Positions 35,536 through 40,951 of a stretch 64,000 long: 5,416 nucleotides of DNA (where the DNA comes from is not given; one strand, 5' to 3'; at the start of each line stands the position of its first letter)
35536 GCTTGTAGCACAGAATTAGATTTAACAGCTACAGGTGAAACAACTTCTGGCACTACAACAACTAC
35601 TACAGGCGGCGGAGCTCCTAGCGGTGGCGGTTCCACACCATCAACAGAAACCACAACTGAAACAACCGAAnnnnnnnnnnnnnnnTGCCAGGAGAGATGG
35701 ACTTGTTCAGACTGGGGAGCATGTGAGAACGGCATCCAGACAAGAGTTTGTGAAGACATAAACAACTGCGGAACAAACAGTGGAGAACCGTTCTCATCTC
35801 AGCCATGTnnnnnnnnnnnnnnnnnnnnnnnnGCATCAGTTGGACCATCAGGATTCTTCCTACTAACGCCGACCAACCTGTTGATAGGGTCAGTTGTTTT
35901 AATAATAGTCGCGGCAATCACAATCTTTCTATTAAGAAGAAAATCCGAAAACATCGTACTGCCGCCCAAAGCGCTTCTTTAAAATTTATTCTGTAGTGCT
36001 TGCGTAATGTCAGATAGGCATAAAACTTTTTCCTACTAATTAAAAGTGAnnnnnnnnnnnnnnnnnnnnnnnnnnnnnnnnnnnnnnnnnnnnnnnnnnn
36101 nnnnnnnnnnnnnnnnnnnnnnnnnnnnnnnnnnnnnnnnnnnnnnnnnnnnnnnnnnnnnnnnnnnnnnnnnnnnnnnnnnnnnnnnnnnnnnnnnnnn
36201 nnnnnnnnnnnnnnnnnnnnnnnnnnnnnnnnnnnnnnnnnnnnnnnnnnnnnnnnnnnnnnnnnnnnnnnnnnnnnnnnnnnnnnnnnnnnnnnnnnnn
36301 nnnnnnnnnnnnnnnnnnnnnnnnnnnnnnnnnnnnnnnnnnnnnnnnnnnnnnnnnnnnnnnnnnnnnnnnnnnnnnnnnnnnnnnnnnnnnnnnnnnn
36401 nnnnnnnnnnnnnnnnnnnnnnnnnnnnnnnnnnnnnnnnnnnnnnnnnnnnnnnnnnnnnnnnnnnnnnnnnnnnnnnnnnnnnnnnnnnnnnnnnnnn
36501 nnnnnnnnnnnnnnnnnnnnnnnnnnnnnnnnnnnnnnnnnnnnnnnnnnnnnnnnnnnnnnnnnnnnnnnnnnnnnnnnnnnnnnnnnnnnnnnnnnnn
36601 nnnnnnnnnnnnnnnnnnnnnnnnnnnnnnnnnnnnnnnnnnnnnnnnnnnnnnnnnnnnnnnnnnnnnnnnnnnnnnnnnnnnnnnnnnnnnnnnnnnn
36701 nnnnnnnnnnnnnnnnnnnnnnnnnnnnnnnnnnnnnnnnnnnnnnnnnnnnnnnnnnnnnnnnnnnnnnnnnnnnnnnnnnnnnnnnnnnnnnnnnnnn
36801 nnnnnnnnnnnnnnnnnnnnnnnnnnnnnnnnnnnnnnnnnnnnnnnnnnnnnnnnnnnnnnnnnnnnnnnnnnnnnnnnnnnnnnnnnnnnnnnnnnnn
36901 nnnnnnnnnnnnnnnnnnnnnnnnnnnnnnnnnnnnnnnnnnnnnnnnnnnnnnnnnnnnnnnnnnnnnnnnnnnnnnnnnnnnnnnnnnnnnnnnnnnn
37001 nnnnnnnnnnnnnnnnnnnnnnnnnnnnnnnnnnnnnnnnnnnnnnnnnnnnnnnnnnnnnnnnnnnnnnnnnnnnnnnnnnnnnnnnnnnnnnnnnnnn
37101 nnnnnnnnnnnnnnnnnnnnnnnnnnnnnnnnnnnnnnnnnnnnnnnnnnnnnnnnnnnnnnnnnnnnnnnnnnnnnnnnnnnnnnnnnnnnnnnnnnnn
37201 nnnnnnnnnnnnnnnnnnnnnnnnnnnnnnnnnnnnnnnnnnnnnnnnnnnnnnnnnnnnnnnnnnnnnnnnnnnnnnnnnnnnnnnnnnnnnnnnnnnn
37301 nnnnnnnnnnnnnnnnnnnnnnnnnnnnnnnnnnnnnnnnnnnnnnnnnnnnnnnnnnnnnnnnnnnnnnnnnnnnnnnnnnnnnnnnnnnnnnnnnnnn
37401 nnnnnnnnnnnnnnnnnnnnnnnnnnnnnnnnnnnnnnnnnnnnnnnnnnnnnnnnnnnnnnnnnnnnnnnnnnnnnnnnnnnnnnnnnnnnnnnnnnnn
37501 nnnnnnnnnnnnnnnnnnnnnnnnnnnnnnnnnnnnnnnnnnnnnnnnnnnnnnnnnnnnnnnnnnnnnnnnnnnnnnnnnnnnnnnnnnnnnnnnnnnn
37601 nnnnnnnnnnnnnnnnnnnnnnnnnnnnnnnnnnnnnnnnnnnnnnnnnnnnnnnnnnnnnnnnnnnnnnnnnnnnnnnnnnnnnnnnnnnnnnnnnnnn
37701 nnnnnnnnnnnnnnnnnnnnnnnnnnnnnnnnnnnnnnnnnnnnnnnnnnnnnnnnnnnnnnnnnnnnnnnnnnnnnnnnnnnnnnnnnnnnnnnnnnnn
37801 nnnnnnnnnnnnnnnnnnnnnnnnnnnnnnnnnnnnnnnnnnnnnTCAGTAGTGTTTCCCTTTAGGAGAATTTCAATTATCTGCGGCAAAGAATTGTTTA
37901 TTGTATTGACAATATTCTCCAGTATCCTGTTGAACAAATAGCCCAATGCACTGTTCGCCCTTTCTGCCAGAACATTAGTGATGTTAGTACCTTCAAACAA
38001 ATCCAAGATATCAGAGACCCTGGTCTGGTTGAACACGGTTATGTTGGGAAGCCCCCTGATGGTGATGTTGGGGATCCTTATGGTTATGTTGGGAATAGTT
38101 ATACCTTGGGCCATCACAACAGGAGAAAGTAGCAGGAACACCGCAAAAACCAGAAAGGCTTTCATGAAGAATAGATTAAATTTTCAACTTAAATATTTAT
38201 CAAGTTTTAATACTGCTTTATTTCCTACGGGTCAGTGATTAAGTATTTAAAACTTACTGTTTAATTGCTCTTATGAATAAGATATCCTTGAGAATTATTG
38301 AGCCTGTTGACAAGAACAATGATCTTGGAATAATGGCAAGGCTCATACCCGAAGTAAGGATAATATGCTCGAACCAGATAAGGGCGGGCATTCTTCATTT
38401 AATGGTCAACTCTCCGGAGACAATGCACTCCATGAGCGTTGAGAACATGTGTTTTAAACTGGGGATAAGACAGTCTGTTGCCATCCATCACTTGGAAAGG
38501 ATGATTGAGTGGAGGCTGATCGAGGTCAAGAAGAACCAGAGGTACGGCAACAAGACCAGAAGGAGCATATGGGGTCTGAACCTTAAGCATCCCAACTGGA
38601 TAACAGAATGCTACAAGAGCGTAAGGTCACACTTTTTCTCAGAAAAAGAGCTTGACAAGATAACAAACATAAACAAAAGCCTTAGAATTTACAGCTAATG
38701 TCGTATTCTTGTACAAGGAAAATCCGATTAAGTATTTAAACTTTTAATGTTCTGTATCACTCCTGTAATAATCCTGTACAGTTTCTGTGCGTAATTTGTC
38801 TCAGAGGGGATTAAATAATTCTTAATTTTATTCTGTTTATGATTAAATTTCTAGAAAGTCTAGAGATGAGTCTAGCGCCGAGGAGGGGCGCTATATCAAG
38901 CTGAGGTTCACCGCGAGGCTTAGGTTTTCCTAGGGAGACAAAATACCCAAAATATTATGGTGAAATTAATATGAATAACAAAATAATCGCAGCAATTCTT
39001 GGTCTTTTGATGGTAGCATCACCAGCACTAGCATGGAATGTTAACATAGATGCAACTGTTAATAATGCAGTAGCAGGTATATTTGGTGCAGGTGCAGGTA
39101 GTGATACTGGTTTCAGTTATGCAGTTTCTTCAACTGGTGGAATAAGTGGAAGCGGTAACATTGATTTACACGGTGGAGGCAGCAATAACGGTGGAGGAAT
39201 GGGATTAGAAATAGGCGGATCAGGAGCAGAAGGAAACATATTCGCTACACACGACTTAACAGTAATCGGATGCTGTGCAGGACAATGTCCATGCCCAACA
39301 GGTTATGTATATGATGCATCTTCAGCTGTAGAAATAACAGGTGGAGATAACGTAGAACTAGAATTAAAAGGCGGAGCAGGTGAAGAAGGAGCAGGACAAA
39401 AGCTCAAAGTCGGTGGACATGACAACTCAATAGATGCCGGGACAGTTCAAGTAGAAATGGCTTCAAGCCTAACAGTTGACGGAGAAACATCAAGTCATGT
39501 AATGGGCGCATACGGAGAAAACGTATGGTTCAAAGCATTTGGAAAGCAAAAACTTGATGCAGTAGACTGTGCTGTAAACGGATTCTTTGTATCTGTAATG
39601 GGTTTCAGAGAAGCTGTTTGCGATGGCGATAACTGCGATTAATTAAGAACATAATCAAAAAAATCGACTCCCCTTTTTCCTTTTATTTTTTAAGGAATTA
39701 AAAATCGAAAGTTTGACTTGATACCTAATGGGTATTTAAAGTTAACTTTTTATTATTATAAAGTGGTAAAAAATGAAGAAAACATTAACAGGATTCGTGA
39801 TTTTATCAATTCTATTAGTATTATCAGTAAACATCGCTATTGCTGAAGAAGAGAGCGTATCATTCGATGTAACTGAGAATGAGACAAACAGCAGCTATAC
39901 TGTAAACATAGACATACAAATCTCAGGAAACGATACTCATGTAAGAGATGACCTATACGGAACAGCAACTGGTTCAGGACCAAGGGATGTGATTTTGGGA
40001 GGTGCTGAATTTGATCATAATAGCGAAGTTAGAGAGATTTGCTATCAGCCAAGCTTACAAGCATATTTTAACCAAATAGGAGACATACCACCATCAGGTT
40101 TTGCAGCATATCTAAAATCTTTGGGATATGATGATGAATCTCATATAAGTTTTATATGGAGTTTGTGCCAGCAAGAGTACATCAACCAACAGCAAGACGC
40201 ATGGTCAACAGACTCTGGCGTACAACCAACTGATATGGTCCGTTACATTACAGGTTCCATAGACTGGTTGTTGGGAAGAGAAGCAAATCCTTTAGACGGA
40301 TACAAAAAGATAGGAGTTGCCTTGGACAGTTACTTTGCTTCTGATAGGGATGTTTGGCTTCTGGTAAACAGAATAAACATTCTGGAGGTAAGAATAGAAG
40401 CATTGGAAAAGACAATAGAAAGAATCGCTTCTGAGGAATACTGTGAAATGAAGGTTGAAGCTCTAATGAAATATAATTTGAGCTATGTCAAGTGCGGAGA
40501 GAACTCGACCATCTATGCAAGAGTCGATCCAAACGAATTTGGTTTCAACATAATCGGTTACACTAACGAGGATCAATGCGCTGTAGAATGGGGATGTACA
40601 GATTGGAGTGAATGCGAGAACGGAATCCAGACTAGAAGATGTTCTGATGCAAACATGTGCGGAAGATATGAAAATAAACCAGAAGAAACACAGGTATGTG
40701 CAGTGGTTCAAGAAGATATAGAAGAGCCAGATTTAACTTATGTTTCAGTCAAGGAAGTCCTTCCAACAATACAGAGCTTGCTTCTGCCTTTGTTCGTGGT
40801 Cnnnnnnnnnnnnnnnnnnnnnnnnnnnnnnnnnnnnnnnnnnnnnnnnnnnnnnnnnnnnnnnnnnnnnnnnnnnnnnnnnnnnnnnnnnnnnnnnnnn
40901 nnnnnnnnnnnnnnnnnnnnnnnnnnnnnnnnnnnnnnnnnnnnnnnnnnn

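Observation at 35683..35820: Thrombospondin-type-1-like Cys motif shared by two otherwise different secreted proteins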

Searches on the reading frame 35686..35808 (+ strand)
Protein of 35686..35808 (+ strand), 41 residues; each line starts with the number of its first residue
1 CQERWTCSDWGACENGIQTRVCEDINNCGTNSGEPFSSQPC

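Call 39: search_solved_structures(query=A4, max_evalue=10, show_alignments=5)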
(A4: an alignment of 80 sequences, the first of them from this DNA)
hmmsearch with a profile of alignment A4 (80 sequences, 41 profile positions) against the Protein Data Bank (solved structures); distinct sequences matched with E-value up to 10: 1.
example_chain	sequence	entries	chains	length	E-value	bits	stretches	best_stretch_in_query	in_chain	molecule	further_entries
6wqr_A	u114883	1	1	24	0.36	14.2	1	1-16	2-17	HSTX-I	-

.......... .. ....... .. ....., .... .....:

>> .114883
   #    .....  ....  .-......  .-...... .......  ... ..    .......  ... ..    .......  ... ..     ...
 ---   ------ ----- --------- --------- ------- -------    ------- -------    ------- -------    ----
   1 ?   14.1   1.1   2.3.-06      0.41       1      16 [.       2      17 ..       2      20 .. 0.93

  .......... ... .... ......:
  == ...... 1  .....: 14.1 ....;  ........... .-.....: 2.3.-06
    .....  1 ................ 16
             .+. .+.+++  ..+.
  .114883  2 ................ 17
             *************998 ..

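Call 40: search_protein_families(library=pfam, alignment_id=A4, max_evalue=10)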
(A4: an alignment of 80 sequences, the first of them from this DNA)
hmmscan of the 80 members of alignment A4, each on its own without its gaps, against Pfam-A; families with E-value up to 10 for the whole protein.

A. member 1, seq(41 aa): 0 families

B. families by the number of members that match (of 80 scanned): 15 families
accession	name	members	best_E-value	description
PF02420.20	AFP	4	0.027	Insect antifreeze protein repeat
PF00057.23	Ldl_recept_a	2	0.24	Low-density lipoprotein receptor domain class A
PF12662.13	cEGF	1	0.018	Complement Clr-like EGF-like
PF17445.7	Mfa1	1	0.03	Mating factor A1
PF00649.23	Copper-fist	1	0.035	Copper fist DNA binding domain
PF23283.1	D8C_UMOD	1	0.037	Uromodulin-like, D8C domain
PF00187.25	Chitin_bind_1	1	0.05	Chitin recognition protein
PF17583.7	DUF5484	1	0.085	Family of unknown function (DUF5484)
PF22292.1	DUF6965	1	0.097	Domain of unknown function (DUF6965)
PF23416.1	DUF7107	1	0.12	Domain of unknown function (DUF7107)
PF04745.17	Pox_A8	1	0.27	VITF-3 subunit protein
PF04885.19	Stig1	1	0.28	Stigma-specific STIG1-like protein family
PF08441.18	Integrin_A_Ig_1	1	0.33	Integrin alpha Ig-like domain 1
PF10104.14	Brr6_like_C_C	1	1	Di-sulfide bridge nucleocytoplasmic transport domain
PF00734.23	CBM_1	1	2.5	Fungal cellulose binding domain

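Call 46: find_homologous_proteins(query=A4, max_evalue=0.001)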
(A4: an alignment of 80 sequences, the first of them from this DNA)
Query A4 (80 sequences): 2 candidates shared short words with the query, none scored E <= 0.001.

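Call 56: predict_structure(alignment_id=A4)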
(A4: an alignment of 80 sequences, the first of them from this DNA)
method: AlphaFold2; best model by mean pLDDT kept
length: 41 residues; sequences in the alignment: 80
mean_pLDDT: 94.8   pTM: 0.59
mean pLDDT of the five models: 94.8, 93.4, 93.0, 92.9, 91.1
residues with pLDDT >= 90: 39; 70-90: 2; 50-70: 0; < 50: 0
segments of 3 or more residues with pLDDT < 50: none
pLDDT, mean of each block of 10 residues (from residue 1): 94 97 94 95 89
secondary structure, 60 per line:
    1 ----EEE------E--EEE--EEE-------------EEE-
elements in order: E5-7 E17-19 E22-24 E38-40

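Call 58: fold_search(model_id=the predicted structure, library=pdb)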
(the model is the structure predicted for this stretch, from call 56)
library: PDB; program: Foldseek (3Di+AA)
matches with E <= 10: 24; with E <= 0.001: 0
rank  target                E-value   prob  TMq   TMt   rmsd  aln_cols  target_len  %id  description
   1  8b0f_E                7.9e-01  0.54  0.55  0.06   4.5        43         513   32  CryoEM structure of C5b8-CD59 (released 2023-02-22)
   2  3ojy_A                8.5e-01  0.35  0.46  0.06   2.6        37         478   30  Crystal Structure of Human Complement Component C8 (released 2011-04-13)
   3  7nyc_C                9.1e-01  0.57  0.62  0.05   3.4        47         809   28  cryoEM structure of 3C9-sMAC (released 2021-10-06)
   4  8j64_B                2.4e+00  0.33  0.58  0.50   3.4        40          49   22  Crystal structure of Toxoplasma gondii MIC2-M2AP complex (released 2023-08-30)
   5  6a29_E                3.7e+00  0.09  0.35  0.07   3.8        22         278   27  Crystal structure of PprA A139R mutant (released 2018-12-26)
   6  2gti                  3.7e+00  0.08  0.37  0.06   3.5        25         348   12  mutation of MHV coronavirus non-structural protein nsp15 (F307L) (released 2006-08-15)
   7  9h6h_B                4.5e+00  0.07  0.30  0.02   2.8        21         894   19  Bacteroides ovatus GH98 endoxylanase with Seleno-methionine substituents (released 2025-11-05)
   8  9h6h_A                5.2e+00  0.06  0.31  0.02   2.7        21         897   19  Bacteroides ovatus GH98 endoxylanase with Seleno-methionine substituents (released 2025-11-05)
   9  6a27_A                5.6e+00  0.07  0.35  0.09   2.5        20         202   30  Crystal structure of PprA W183R mutant form 1 (released 2018-12-26)
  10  5l4q_B                5.6e+00  0.05  0.33  0.07   3.1        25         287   12  Crystal Structure of Adaptor Protein 2 Associated Kinase 1 (AAK1) in Complex with LKB1 (AAK1 Dual Inhibitor) (released 2016-06-08)
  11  4hoo_A                5.6e+00  0.01  0.19  0.04  10.5        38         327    8  Crystal structure of human JMJD2D/KDM4D apoenzyme (released 2012-11-21)
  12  7azn                  6.0e+00  0.07  0.34  0.10   1.9        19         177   21  Structure of mouse AsterC (GramD1c) with a new cholesterol-derived compound (released 2021-01-13)
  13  9h6f_A                6.0e+00  0.05  0.30  0.02   2.9        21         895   19  Bacteroides ovatus GH98 endoxylanase in complex with arabino-xylooligosaccharide (released 2025-11-05)
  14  6tnb                  6.8e+00  0.04  0.33  0.08   2.9        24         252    0  X-RAY STRUCTURE OF MPS1 IN COMPLEX WITH COMPOUND 41 (released 2020-05-13)
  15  8p0k_O                6.8e+00  0.04  0.34  0.04   3.9        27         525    7  Cryo EM map and model of the vaccinia RNA polymerase intermediate pre-initiation open promoter complex, module 2 of ca (released 2024-05-22)
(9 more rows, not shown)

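Call 81: fold_search(model_id=the predicted structure, library=viral)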
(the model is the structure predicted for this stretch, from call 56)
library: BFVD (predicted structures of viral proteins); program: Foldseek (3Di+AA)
matches with E <= 10: 123; with E <= 0.001: 0
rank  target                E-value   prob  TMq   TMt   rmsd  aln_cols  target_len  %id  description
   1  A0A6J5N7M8            2.8e-01  0.92  0.68  0.13   3.7        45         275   22  Thrombospondin type-1 (TSP1) repeat (Fragment) [uncultured Caudovirales phage]
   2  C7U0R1                9.2e-01  0.18  0.43  0.05   4.2        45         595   20  (no name in the UniProt tables at hand)
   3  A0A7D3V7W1            1.1e+00  0.18  0.44  0.10   4.5        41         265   27  Beta/gamma crystallin 'Greek key' domain-containing protein [Fadolivirus FV1/VV64]
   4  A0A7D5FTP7            2.0e+00  0.20  0.46  0.36   2.6        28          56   32  Uncharacterized protein [Gordonia phage Magel]
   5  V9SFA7                2.1e+00  0.05  0.26  0.14   9.7        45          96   13  Uncharacterized protein [Tunisvirus fontaine2]
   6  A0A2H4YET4            2.3e+00  0.16  0.44  0.25   3.8        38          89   10  Uncharacterized protein [Aeromonas phage Ah1]
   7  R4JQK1                2.3e+00  0.16  0.48  0.22   5.3        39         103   13  (no name in the UniProt tables at hand)
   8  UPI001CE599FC         2.3e+00  0.03  0.23  0.11   7.4        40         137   18  (no name look-up for this kind of identifier)
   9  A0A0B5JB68            3.0e+00  0.07  0.38  0.16   6.5        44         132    9  Uncharacterized protein [Pandoravirus inopinatum]
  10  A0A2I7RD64            3.2e+00  0.11  0.48  0.07   6.3        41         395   12  (no name in the UniProt tables at hand)
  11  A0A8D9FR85            3.2e+00  0.06  0.34  0.20  10.3        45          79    9  Uncharacterized protein [uncultured marine phage]
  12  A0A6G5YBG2            3.2e+00  0.02  0.23  0.16   7.1        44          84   18  (no name in the UniProt tables at hand)
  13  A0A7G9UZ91            3.4e+00  0.13  0.45  0.29   2.1        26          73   23  Uncharacterized protein [Gordonia Phage Sephiroth]
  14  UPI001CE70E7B         3.4e+00  0.12  0.39  0.03   2.6        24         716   25  (no name look-up for this kind of identifier)
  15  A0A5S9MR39            3.7e+00  0.12  0.43  0.28   1.8        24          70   25  Uncharacterized protein [Enterococcus phage vB_EfaS-DELF1]
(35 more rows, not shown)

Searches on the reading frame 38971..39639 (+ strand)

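Call 4: search_protein_families(library=pfam, proteins=[window:38971-39639:+], max_evalue=1)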
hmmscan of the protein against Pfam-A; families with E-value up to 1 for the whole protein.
window:38971-39639:+ (223 aa): 1 family
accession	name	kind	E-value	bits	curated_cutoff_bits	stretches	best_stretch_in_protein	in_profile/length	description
PF21139.3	BT_MCC_alpha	-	0.1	13.5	31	1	124-193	47-110/118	Methylcrotonyl-CoA carboxylase, alpha-subunit, BT domain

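Call 7: search_protein_families(library=ncbifam, proteins=[window:38971-39639:+], max_evalue=1)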
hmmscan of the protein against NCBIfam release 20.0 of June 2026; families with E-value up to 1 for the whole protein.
window:38971-39639:+ (223 aa): 1 family
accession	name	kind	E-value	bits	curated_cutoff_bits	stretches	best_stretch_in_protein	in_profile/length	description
NF047789.1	AgBindSilE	equivalog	0.049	14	200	1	1-36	1-36/143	silver-binding protein SilE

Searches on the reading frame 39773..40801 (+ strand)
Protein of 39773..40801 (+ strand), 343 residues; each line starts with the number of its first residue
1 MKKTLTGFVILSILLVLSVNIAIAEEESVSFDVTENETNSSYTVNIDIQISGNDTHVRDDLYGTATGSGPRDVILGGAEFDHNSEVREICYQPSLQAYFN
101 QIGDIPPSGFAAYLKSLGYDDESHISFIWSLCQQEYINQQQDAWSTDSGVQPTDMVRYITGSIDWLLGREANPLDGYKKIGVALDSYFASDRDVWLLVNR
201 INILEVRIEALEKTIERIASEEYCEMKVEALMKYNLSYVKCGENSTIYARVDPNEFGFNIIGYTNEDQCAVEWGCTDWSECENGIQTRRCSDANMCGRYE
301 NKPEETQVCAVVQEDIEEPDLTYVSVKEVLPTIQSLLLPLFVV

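Call 4: search_protein_families(library=pfam, proteins=[window:39773-40801:+], max_evalue=1)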
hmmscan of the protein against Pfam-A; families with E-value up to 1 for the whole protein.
window:39773-40801:+ (343 aa): 0 families

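Call 7: search_protein_families(library=ncbifam, proteins=[window:39773-40801:+], max_evalue=1)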
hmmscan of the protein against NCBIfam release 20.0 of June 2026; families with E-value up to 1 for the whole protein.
window:39773-40801:+ (343 aa): 0 families

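Call 72: find_encoding_contigs(protein=window:39773-40801:+, flank=3000, max_places=4)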
Protein window:39773-40801:+ (343 aa): no gene with exactly this product is on record in the collection.
